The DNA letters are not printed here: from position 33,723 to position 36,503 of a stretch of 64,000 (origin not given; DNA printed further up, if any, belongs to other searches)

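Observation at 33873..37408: DUF2169 adaptor fused to a 500-aa pentapeptide-repeat domain, followed by a second pentapeptide-repeat protein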

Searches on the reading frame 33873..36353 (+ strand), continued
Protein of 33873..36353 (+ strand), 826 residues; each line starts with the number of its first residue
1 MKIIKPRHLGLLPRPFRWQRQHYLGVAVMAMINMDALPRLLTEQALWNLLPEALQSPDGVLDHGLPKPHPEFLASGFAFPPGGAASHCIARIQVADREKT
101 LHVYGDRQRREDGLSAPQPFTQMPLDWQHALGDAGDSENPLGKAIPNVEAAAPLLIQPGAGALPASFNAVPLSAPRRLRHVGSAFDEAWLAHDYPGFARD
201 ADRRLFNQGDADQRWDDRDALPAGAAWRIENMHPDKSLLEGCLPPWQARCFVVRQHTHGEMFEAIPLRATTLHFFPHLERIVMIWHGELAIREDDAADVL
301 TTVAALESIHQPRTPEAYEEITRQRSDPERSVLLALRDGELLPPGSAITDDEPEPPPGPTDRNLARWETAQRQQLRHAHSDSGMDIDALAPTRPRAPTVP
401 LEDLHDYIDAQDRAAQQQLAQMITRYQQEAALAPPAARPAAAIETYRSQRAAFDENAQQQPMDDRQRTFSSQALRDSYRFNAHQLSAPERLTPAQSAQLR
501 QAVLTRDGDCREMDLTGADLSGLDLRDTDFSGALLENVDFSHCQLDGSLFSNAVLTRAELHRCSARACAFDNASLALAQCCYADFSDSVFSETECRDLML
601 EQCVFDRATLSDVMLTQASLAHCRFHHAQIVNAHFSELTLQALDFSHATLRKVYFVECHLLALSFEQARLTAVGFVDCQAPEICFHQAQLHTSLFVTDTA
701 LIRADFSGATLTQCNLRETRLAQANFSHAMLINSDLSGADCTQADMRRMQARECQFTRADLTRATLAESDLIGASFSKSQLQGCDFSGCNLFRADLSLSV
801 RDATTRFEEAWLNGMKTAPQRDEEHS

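Call 24: find_homologous_proteins(query=window:33873-36350:+, max_evalue=1e-10)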
Query window:33873-36350:+ (826 aa): 101 proteins with E <= 1e-10 among 8000 candidates.
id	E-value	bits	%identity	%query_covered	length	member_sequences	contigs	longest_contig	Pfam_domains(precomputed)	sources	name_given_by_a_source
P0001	0.0e+0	1865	99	100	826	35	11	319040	PF09937.15,PF13576.13,PF13599.14,PF00805.29,PF23894.3,PF25296.2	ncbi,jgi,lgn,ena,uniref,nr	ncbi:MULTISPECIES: DUF2169 family type VI secretion system accessory protein [Pantoea]|uniref:DUF216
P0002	0.0e+0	1800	95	100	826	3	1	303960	PF09937.15,PF13576.13,PF13599.14,PF00805.29,PF23894.3,PF25296.2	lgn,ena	-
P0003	0.0e+0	1637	87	100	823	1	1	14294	PF09937.15,PF13576.13,PF13599.14,PF00805.29,PF25296.2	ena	-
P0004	0.0e+0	1299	72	100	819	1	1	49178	PF09937.15,PF13576.13,PF13599.14,PF00805.29,PF23894.3,PF25296.2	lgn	-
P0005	0.0e+0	1075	58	100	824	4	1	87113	PF09937.15,PF13576.13,PF13599.14,PF00805.29,PF25296.2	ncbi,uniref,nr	ncbi:DUF2169 family type VI secretion system accessory protein [Pantoea rwandensis]|uniref:DUF2169 d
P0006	0.0e+0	1045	58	100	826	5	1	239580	PF09937.15,PF13576.13,PF13599.14,PF00805.29,PF23894.3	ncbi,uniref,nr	ncbi:DUF2169 domain-containing protein [Erwinia sp. S63]|uniref:DUF2169 family type VI secretion sys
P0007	0.0e+0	1034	57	100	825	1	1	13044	PF09937.15,PF13576.13,PF13599.14,PF00805.29,PF23894.3,PF25296.2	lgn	-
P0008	0.0e+0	1031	57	100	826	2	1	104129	PF09937.15,PF13576.13,PF13599.14,PF00805.29,PF23894.3,PF25296.2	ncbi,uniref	ncbi:DUF2169 domain-containing protein [Pantoea sp. C8B4]|uniref:DUF2169 family type VI secretion sy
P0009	7.7e-225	767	46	100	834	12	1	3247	PF09937.15,PF13576.13,PF13599.14,PF00805.29,PF23894.3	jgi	-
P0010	7.3e-224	764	46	100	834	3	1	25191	PF09937.15,PF13576.13,PF13599.14,PF00805.29,PF23894.3,PF25296.2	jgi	-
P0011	8.8e-220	750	45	100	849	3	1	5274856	PF09937.15,PF13576.13,PF13599.14,PF00805.29,PF23894.3,PF25296.2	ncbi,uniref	ncbi:DUF2169 domain-containing protein [Rouxiella sp. WC2420]|uniref:DUF2169 domain-containing prote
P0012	4.4e-215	735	44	99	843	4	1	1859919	PF13229.13,PF09937.15,PF13576.13,PF13599.14,PF00805.29,PF23894.3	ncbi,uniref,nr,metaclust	ncbi:hypothetical protein HA49_18070 [Tatumella morbirosei]|uniref:DUF2169 domain-containing protein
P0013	2.9e-187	643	43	100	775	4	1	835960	PF09937.15,PF13576.13,PF13599.14,PF00805.29,PF23894.3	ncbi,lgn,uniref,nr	ncbi:DUF2169 domain-containing protein [Pantoea sp. Acro-805]|uniref:DUF2169 domain-containing prote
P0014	1.2e-185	638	43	100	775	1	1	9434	PF09937.15,PF13576.13,PF13599.14,PF00805.29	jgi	jgi:uncharacterized protein YjbI with pentapeptide repeats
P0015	3.6e-185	636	42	100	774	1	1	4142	PF09937.15,PF13576.13,PF13599.14,PF00805.29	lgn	-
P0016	1.3e-184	634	43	100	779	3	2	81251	PF09937.15,PF13576.13,PF13599.14,PF00805.29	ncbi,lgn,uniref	ncbi:pentapeptide repeat-containing protein [Pantoea sp.]|uniref:pentapeptide repeat-containing prot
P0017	2.8e-184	633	41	100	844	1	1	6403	PF09937.15,PF13576.13,PF13599.14,PF00805.29,PF23894.3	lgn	-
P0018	4.6e-184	632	41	100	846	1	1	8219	PF09937.15,PF13576.13,PF13599.14,PF00805.29,PF23894.3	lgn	-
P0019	4.7e-184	632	41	100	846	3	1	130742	PF09937.15,PF13576.13,PF13599.14,PF00805.29,PF23894.3,PF25296.2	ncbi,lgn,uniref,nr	ncbi:DUF2169 family type VI secretion system accessory protein [Serratia rubidaea]|uniref:DUF2169 fa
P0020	9.5e-183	628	41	100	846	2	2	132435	PF09937.15,PF13576.13,PF13599.14,PF00805.29,PF23894.3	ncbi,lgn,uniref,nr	ncbi:DUF2169 family type VI secretion system accessory protein [Serratia rubidaea]|uniref:DUF2169 fa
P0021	2.3e-182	627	41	100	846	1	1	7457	PF09937.15,PF13576.13,PF13599.14,PF00805.29,PF23894.3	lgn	-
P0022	4.0e-182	626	42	100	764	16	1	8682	PF09937.15,PF13576.13,PF13599.14,PF00805.29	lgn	-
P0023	4.2e-182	626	41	100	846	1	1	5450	PF09937.15,PF13576.13,PF13599.14,PF00805.29,PF23894.3,PF25296.2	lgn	-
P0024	1.1e-181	624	41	100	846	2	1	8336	PF09937.15,PF13576.13,PF13599.14,PF00805.29,PF23894.3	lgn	-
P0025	2.5e-181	623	40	100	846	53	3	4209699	PF09937.15,PF13576.13,PF13599.14,PF00805.29,PF23894.3,PF25296.2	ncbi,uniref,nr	ncbi:DUF2169 domain-containing protein [Pantoea stewartii subsp. indologenes]|uniref:DUF2169 family 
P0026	4.9e-181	622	40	100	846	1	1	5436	PF09937.15,PF13576.13,PF13599.14,PF00805.29,PF23894.3,PF25296.2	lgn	-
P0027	6.2e-181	622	41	100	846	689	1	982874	PF09937.15,PF13576.13,PF13599.14,PF00805.29,PF23894.3,PF25296.2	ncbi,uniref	ncbi:DUF2169 domain-containing protein [Klebsiella sp. 141196]|uniref:DUF2169 family type VI secreti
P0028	1.2e-180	621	41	100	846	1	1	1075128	PF09937.15,PF13576.13,PF13599.14,PF00805.29,PF25296.2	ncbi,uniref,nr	ncbi:DUF2169 domain-containing protein [Affinibrenneria salicis]|uniref:DUF2169 domain-containing pr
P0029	1.5e-180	621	41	100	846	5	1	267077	PF09937.15,PF13576.13,PF13599.14,PF00805.29,PF23894.3,PF25296.2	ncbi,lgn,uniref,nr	ncbi:DUF2169 domain-containing protein [Superficieibacter sp.]|uniref:DUF2169 family type VI secreti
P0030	5.2e-180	619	40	100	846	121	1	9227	PF09937.15,PF13576.13,PF13599.14,PF00805.29,PF23894.3,PF25296.2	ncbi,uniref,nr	ncbi:DUF2169 domain-containing protein [Pantoea allii]|uniref:DUF2169 domain-containing protein n=1 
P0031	5.5e-180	619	40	100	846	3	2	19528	PF09937.15,PF13576.13,PF13599.14,PF00805.29,PF23894.3,PF25296.2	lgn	-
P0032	5.8e-180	619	40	100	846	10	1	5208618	PF09937.15,PF13576.13,PF13599.14,PF00805.29,PF23894.3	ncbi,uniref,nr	ncbi:DUF2169 domain-containing protein [Pectobacterium parmentieri]|uniref:DUF2169 family type VI se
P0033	2.6e-179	617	40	100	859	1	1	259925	PF09937.15,PF13576.13,PF13599.14,PF00805.29,PF25296.2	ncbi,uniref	ncbi:DUF2169 family type VI secretion system accessory protein [Xenorhabdus bharatensis]|uniref:DUF2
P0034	5.8e-179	615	40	100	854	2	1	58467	PF09937.15,PF13576.13,PF13599.14,PF00805.29,PF23894.3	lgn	-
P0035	2.7e-178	613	41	100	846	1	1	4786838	PF09937.15,PF13576.13,PF13599.14,PF00805.29,PF23894.3,PF25296.2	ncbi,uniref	ncbi:DUF2169 domain-containing protein [Kosakonia sp. BYX6]|uniref:DUF2169 domain-containing protein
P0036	3.9e-178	613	41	100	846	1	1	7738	PF09937.15,PF13576.13,PF13599.14,PF00805.29,PF23894.3,PF25296.2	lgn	-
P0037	1.2e-177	611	41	100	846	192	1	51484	PF09937.15,PF13576.13,PF13599.14,PF00805.29,PF23894.3,PF25296.2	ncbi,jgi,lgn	-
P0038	7.0e-177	608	40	100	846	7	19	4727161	PF09937.15,PF13576.13,PF13599.14,PF00805.29,PF23894.3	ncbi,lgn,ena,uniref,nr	ncbi:DUF2169 family type VI secretion system accessory protein [Hafnia paralvei]|uniref:DUF2169 fami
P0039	1.4e-176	607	41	100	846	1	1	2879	PF09937.15,PF13576.13,PF13599.14,PF00805.29,PF23894.3,PF25296.2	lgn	-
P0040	1.4e-176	607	40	100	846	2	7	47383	PF09937.15,PF13576.13,PF13599.14,PF00805.29,PF23894.3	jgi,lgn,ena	-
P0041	1.7e-176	607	42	100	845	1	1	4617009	PF09937.15,PF13576.13,PF13599.14,PF00805.29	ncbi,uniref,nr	ncbi:DUF2169 domain-containing protein [Paramixta manurensis]|uniref:DUF2169 domain-containing prote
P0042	2.0e-176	607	40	100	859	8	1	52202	PF09937.15,PF13576.13,PF13599.14,PF00805.29,PF23894.3,PF25296.2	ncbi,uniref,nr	ncbi:DUF2169 domain-containing protein [Xenorhabdus sp. PB61.4]|uniref:DUF2169 family type VI secret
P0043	2.1e-176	607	41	100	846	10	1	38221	PF09937.15,PF13576.13,PF13599.14,PF00805.29,PF23894.3,PF25296.2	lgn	-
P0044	3.4e-176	606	41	100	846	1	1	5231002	PF09937.15,PF13576.13,PF13599.14,PF00805.29,PF23894.3,PF25296.2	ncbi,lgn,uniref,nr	ncbi:DUF2169 domain-containing protein [Kosakonia sp. ML.JS2a]|uniref:DUF2169 family type VI secreti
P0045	4.8e-176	606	41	100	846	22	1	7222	PF09937.15,PF13576.13,PF13599.14,PF00805.29,PF23894.3,PF25296.2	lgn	-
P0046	1.0e-175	605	40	100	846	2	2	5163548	PF09937.15,PF13576.13,PF13599.14,PF00805.29,PF23894.3,PF25296.2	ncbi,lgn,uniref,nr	ncbi:uncharacterized protein YjbI with pentapeptide repeats [Erwinia toletana]|uniref:Uncharacterize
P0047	6.3e-175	602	42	100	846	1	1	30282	PF09937.15,PF13576.13,PF13599.14,PF00805.29,PF25296.2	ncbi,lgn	-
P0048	2.4e-174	600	40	100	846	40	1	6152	PF09937.15,PF13576.13,PF13599.14,PF00805.29,PF23894.3,PF25296.2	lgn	-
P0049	5.9e-174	599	41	100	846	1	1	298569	PF09937.15,PF13576.13,PF13599.14,PF00805.29,PF23894.3,PF25296.2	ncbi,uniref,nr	ncbi:DUF2169 domain-containing protein [Enterobacter sp. Bisph1]|uniref:DUF2169 family type VI secre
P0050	1.7e-173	597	41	100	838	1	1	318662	PF09937.15,PF13576.13,PF13599.14,PF00805.29,PF25296.2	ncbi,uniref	ncbi:DUF2169 domain-containing protein [Pantoea sp. B65]|uniref:DUF2169 family type VI secretion sys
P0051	2.2e-169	584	41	100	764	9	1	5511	PF09937.15,PF13576.13,PF13599.14,PF00805.29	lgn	-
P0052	3.4e-169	583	40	100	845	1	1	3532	PF09937.15,PF13576.13,PF13599.14,PF00805.29,PF23894.3,PF25296.2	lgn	-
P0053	2.2e-168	580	40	100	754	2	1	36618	PF09937.15,PF13576.13,PF13599.14,PF00805.29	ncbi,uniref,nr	ncbi:DUF2169 family type VI secretion system accessory protein [Pantoea rwandensis]|uniref:DUF2169 d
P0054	3.8e-168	580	40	100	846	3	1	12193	PF09937.15,PF13576.13,PF13599.14,PF00805.29,PF23894.3,PF25296.2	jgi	-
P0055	3.8e-168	580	38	100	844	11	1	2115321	PF09937.15,PF13576.13,PF13599.14,PF00805.29,PF23894.3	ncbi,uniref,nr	ncbi:DUF2169 family type VI secretion system accessory protein [Phytobacter massiliensis]|uniref:DUF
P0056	1.4e-167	578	39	100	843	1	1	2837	PF09937.15,PF13576.13,PF13599.14,PF00805.29,PF23894.3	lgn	-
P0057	4.5e-167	576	40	100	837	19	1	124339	PF09937.15,PF13576.13,PF13599.14,PF00805.29,PF25296.2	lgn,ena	-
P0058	8.4e-167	575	38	100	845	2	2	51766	PF09937.15,PF13576.13,PF13599.14,PF00805.29,PF23894.3,PF25296.2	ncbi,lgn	-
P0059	5.9e-166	572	39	100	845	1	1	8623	PF09937.15,PF13576.13,PF13599.14,PF00805.29,PF23894.3,PF25296.2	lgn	-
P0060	2.0e-165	571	37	100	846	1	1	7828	PF09937.15,PF13576.13,PF13599.14,PF00805.29,PF23894.3,PF25296.2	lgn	-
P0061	6.2e-161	556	39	99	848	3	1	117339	PF09937.15,PF13576.13,PF13599.14,PF00805.29,PF23894.3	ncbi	-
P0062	5.6e-160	553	39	99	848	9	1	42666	PF09937.15,PF13576.13,PF13599.14,PF00805.29,PF23894.3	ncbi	-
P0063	2.5e-159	550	38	99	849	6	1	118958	PF09937.15,PF13576.13,PF13599.14,PF00805.29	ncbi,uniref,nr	ncbi:DUF2169 domain-containing protein [Photorhabdus khanii]|uniref:DUF2169 domain-containing protei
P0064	3.7e-159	550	38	99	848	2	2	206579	PF09937.15,PF13576.13,PF13599.14,PF00805.29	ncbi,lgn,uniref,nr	ncbi:hypothetical protein BB987_08150 [Photorhabdus temperata]|uniref:Pentapeptide repeat protein n=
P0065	5.8e-158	546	39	100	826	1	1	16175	PF09937.15,PF13576.13,PF13599.14,PF00805.29,PF23894.3,PF25296.2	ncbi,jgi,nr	ncbi:MAG: DUF2169 domain-containing protein [Enterobacteriaceae bacterium]|jgi:uncharacterized prote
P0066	1.4e-153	531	38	99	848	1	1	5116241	PF09937.15,PF13576.13,PF13599.14,PF00805.29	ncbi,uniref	ncbi:DUF2169 domain-containing protein [Photorhabdus asymbiotica]|uniref:DUF2169 family type VI secr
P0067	3.7e-153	530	38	99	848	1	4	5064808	PF09937.15,PF13576.13,PF13599.14,PF00805.29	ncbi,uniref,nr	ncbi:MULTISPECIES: DUF2169 family type VI secretion system accessory protein [Photorhabdus]|uniref:D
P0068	7.3e-153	529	38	99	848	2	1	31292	PF09937.15,PF13576.13,PF13599.14,PF00805.29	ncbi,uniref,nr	ncbi:DUF2169 family type VI secretion system accessory protein [Photorhabdus heterorhabditis]|uniref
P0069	1.6e-151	525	38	99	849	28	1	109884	PF09937.15,PF13576.13,PF13599.14,PF00805.29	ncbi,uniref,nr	ncbi:DUF2169 domain-containing protein [Photorhabdus kleinii]|uniref:DUF2169 family type VI secretio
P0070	1.4e-149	518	38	99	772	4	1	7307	PF09937.15,PF13576.13,PF13599.14,PF00805.29,PF25296.2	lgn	-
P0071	1.7e-146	508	36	100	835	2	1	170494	PF09937.15,PF13576.13,PF13599.14,PF00805.29,PF23894.3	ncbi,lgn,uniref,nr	ncbi:DUF2169 domain-containing protein [Acerihabitans sp. TG2]|uniref:DUF2169 family type VI secreti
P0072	2.2e-146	508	38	100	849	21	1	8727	PF09937.15,PF13576.13,PF13599.14,PF00805.29,PF23894.3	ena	-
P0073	4.4e-146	507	37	100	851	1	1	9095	PF09937.15,PF13576.13,PF13599.14,PF00805.29,PF23894.3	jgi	jgi:uncharacterized protein YjbI with pentapeptide repeats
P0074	9.1e-144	499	37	100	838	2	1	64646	PF09937.15,PF13576.13,PF13599.14,PF00805.29,PF23894.3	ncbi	-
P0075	1.7e-142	495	36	100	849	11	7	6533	PF09937.15,PF13576.13,PF13599.14,PF00805.29,PF23894.3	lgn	-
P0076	1.1e-140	489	37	100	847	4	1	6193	PF09937.15,PF13576.13,PF13599.14,PF00805.29,PF23894.3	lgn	-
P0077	1.3e-139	485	37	100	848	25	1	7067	PF09937.15,PF13576.13,PF13599.14,PF00805.29,PF23894.3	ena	-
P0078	4.8e-139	483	36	100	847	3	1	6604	PF09937.15,PF13576.13,PF13599.14,PF00805.29,PF23894.3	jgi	jgi:uncharacterized protein YjbI with pentapeptide repeats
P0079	3.6e-132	461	36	100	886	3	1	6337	PF09937.15,PF13576.13,PF13599.14,PF00805.29,PF23894.3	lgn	-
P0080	1.8e-129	452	35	100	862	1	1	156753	PF09937.15,PF13576.13,PF13599.14,PF00805.29,PF23894.3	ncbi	-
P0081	6.0e-122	427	37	47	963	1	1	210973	PF09937.15,PF13576.13,PF13599.14,PF00805.29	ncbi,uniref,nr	ncbi:DUF2169 family type VI secretion system accessory protein [Acerihabitans arboris]|uniref:DUF216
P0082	1.8e-121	425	36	100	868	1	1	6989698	PF09937.15,PF13576.13,PF13599.14,PF00805.29,PF23894.3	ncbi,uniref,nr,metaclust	ncbi:DUF2169 domain-containing protein [Bordetella sp. N]|uniref:DUF2169 family type VI secretion sy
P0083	1.3e-120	422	35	100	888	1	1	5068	PF09937.15,PF13576.13,PF13599.14,PF00805.29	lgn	-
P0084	3.7e-119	418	34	100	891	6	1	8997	PF09937.15,PF13576.13,PF13599.14,PF00805.29,PF23894.3,PF25296.2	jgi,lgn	-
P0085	1.2e-116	409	33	100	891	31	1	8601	PF09937.15,PF13576.13,PF13599.14,PF00805.29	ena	-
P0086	7.2e-106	374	33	100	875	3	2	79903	PF09937.15,PF13576.13,PF13599.14,PF00805.29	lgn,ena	-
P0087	1.1e-99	353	30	100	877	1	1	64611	PF09937.15,PF13576.13,PF13599.14,PF00805.29,PF23894.3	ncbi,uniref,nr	ncbi:DUF2169 family type VI secretion system accessory protein [Bordetella petrii]|uniref:DUF2169 fa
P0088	1.2e-99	353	32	99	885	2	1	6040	PF09937.15,PF13576.13,PF13599.14,PF00805.29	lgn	-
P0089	3.1e-94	335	31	38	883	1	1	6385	PF09937.15,PF13576.13,PF13599.14,PF00805.29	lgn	-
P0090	1.2e-88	317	33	100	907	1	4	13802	PF09937.15,PF13576.13,PF13599.14,PF00805.29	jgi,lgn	jgi:uncharacterized protein YjbI with pentapeptide repeats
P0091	4.9e-87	311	36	42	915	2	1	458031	PF09937.15,PF13576.13,PF13599.14,PF00805.29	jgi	-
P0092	1.4e-86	310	31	97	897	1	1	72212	PF09937.15,PF13576.13,PF13599.14,PF00805.29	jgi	jgi:uncharacterized protein YjbI with pentapeptide repeats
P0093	2.1e-86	309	32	99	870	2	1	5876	PF09937.15,PF13576.13,PF13599.14,PF00805.29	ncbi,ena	-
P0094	6.0e-86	308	31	98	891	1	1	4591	PF09937.15,PF13576.13,PF13599.14,PF00805.29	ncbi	-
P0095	4.9e-84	301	38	40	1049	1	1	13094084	PF09937.15,PF13576.13,PF13599.14,PF00805.29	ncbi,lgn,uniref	ncbi:DUF2169 domain-containing protein [Sorangium sp. So ce375]|uniref:DUF2169 family type VI secret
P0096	3.4e-83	299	31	99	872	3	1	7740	PF09937.15,PF13576.13,PF13599.14,PF00805.29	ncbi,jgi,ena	jgi:uncharacterized protein YjbI with pentapeptide repeats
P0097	4.1e-75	272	30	97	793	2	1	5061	PF09937.15,PF13576.13,PF13599.14,PF00805.29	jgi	jgi:uncharacterized protein YjbI with pentapeptide repeats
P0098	2.7e-74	269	30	98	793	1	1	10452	PF09937.15,PF13576.13,PF13599.14,PF00805.29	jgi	jgi:uncharacterized protein YjbI with pentapeptide repeats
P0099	3.9e-52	196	30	96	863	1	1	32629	PF09937.15,PF13576.13,PF13599.14,PF00805.29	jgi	jgi:uncharacterized protein YjbI with pentapeptide repeats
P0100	2.0e-50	190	32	42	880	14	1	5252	PF09937.15,PF13576.13,PF13599.14,PF00805.29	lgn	-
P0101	1.2e-43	168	31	42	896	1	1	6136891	PF09937.15,PF13576.13,PF13599.14,PF00805.29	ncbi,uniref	ncbi:DUF2169 domain-containing protein [Massilia sp. W12]|uniref:DUF2169 family type VI secretion sy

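Call 25: find_encoding_contigs(protein=P0005, flank=8000, max_places=1)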
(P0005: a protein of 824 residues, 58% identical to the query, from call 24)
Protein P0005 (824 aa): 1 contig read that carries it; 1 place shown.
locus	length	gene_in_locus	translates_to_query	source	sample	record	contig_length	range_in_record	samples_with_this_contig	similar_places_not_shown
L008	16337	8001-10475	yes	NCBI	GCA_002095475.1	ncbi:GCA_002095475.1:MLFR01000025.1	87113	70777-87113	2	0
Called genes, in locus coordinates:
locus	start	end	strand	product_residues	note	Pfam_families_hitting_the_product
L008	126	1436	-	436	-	PF14522:Cytochrome_C7 (faint), PF22113:Mtrc-MtrF_II-IV_dom (faint), PF00034:Cytochrom_C, PF13442:Cytochrome_CBB3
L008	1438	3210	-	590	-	PF00732:GMC_oxred_N, PF05199:GMC_oxred_C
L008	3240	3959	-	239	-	PF13618:Gluconate_2-dh3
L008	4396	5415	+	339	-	PF00356:LacI, PF13407:Peripla_BP_4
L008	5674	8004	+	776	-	PF05954:Phage_GPD, PF04717:Phage_base_V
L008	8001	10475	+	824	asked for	PF09937:DUF2169, PF13576:Pentapeptide_3 (faint), PF00805:Pentapeptide (weak), PF13599:Pentapeptide_4 (weak), PF25296:Decapeptide (faint), PF13599:Pentapeptide_4, PF00805:Pentapeptide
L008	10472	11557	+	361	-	-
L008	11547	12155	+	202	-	PF12059:DUF3540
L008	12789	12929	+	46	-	-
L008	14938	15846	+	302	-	PF03976:PPK2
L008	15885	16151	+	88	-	PF01258:zf-dskA_traR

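Call 26: find_encoding_contigs(protein=P0025, flank=8000, max_places=1)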
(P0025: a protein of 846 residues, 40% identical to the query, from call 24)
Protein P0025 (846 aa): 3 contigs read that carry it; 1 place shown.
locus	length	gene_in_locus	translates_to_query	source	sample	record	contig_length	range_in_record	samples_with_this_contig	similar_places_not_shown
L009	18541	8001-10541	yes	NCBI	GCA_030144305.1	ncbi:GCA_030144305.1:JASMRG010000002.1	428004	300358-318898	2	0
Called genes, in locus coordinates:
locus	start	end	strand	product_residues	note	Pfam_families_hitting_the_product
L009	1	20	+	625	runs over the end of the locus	PF05947:T6SS_TssF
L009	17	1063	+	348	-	PF06996:T6SS_TssG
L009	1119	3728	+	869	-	PF02861:Clp_N, PF13191:AAA_16 (weak), PF23569:NBD_SMAX1 (weak), PF00004:AAA, PF17871:AAA_lid_9, PF07724:AAA_2, PF07728:AAA_5, PF10431:ClpB_D2-small, +7 more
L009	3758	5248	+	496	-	PF00069:Pkinase, PF07714:PK_Tyr_Ser-Thr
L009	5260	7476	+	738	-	PF05954:Phage_GPD, PF04717:Phage_base_V, PF22178:Gp5_trimer_C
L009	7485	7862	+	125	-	-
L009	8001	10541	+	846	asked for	PF09937:DUF2169, PF00805:Pentapeptide (weak), PF13599:Pentapeptide_4 (weak), PF00805:Pentapeptide (weak), PF13599:Pentapeptide_4 (weak), PF00805:Pentapeptide (weak), PF13599:Pentapeptide_4, PF00805:Pentapeptide, +3 more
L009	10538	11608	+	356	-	-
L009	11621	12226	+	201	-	PF12059:DUF3540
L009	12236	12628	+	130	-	PF13665:Tox-PAAR-like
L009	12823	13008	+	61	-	-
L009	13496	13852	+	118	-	PF18660:Tsi6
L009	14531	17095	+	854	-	PF05954:Phage_GPD, PF04717:Phage_base_V, PF22178:Gp5_trimer_C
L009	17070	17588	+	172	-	-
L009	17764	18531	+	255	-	-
